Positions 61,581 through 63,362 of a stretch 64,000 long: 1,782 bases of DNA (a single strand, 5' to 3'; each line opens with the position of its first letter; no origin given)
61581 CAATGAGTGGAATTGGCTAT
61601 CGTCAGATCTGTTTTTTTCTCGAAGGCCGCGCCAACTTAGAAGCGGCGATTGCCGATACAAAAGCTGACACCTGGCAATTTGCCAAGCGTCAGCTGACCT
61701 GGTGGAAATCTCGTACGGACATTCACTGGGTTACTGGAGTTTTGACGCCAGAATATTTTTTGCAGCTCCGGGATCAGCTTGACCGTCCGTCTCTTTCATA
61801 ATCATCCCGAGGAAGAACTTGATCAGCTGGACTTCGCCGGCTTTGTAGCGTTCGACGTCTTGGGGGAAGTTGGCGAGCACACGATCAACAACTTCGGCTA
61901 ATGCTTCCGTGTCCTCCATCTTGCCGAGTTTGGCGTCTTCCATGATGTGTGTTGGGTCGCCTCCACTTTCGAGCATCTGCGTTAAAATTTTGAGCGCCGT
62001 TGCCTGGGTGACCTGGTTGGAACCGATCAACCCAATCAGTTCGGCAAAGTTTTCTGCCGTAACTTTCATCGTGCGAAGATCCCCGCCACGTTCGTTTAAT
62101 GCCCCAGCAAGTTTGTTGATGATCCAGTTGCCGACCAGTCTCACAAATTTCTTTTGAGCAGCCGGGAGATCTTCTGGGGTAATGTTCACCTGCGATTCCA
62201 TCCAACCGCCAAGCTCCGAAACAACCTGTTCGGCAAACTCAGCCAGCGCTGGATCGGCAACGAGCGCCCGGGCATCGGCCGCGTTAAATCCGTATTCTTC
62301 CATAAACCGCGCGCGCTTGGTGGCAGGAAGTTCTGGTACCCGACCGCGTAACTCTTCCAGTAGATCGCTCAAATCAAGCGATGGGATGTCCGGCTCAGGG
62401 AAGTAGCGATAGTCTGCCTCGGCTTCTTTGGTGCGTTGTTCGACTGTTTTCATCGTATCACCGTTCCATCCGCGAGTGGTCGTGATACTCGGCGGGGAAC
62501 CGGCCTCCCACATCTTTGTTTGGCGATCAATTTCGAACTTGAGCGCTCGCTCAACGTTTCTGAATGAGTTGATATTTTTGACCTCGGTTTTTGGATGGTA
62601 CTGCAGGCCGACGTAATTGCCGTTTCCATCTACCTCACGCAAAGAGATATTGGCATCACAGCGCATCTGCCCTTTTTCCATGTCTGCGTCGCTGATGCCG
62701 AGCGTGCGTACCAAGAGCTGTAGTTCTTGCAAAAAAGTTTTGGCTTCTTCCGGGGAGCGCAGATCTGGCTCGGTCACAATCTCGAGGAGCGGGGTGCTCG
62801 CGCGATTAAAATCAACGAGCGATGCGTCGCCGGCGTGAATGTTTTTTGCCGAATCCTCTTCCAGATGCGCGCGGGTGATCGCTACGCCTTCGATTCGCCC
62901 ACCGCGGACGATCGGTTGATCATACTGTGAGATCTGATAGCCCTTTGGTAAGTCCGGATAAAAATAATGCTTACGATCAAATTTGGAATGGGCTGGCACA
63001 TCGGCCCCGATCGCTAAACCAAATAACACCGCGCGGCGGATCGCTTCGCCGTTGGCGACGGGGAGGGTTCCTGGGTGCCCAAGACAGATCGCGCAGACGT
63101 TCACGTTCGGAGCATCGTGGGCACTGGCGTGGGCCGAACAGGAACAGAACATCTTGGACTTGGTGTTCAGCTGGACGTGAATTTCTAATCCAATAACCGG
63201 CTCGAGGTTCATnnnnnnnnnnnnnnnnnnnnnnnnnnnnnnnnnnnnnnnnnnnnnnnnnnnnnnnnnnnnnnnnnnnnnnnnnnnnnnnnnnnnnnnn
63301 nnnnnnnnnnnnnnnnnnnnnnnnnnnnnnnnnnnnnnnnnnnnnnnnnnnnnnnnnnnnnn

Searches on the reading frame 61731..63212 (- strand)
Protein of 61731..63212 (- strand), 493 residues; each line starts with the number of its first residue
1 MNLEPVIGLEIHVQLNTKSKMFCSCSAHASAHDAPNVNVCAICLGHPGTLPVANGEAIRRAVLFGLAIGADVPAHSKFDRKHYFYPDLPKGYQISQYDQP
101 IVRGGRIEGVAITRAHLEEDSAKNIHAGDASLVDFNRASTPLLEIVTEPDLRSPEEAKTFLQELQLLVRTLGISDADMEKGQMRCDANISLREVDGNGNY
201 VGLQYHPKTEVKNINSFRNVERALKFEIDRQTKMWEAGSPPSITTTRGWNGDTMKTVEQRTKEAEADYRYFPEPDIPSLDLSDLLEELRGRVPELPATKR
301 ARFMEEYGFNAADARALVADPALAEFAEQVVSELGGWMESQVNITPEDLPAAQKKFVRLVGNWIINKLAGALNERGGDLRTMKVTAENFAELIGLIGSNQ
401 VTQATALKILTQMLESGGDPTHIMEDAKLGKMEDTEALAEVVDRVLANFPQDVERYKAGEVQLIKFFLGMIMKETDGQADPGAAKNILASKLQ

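Call 39: find_encoding_contigs(protein=window:61731-63212:-, flank=10000, max_places=3)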
Protein window:61731-63212:- (493 aa): 1 contig read that carries it; 1 place shown.
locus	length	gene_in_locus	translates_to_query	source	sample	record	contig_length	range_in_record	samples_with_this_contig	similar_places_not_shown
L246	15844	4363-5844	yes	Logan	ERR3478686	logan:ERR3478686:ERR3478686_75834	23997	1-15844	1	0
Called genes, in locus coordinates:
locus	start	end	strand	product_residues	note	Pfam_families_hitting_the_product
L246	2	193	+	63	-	?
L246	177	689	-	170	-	PF00186:DHFR_1, PF01872:RibD_C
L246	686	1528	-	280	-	PF00303:Thymidylat_synt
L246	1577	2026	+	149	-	PF00692:dUTPase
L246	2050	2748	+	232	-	PF02223:Thymidylate_kin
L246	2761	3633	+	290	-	PF25231:DUF7847, PF10110:GPDPase_memb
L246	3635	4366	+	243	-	PF25231:DUF7847, PF06790:UPF0259 (weak)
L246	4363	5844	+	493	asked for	PF02934:GatB_N, PF02637:GatB_Yqey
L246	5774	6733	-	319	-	PF01745:IPT (faint), PF01715:IPPT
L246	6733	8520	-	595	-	PF07973:tRNA_SAD, PF00587:tRNA-synt_2b, PF03129:HGTP_anticodon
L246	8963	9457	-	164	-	-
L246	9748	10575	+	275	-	PF01149:Fapy_DNA_glyco, PF06831:H2TH, PF06827:zf-FPG_IleRS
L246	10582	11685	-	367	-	-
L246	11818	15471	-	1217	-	PF02811:PHP, PF07733:DNA_pol3_alpha, PF17657:DNA_pol3_finger, PF14579:HHH_6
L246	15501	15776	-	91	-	-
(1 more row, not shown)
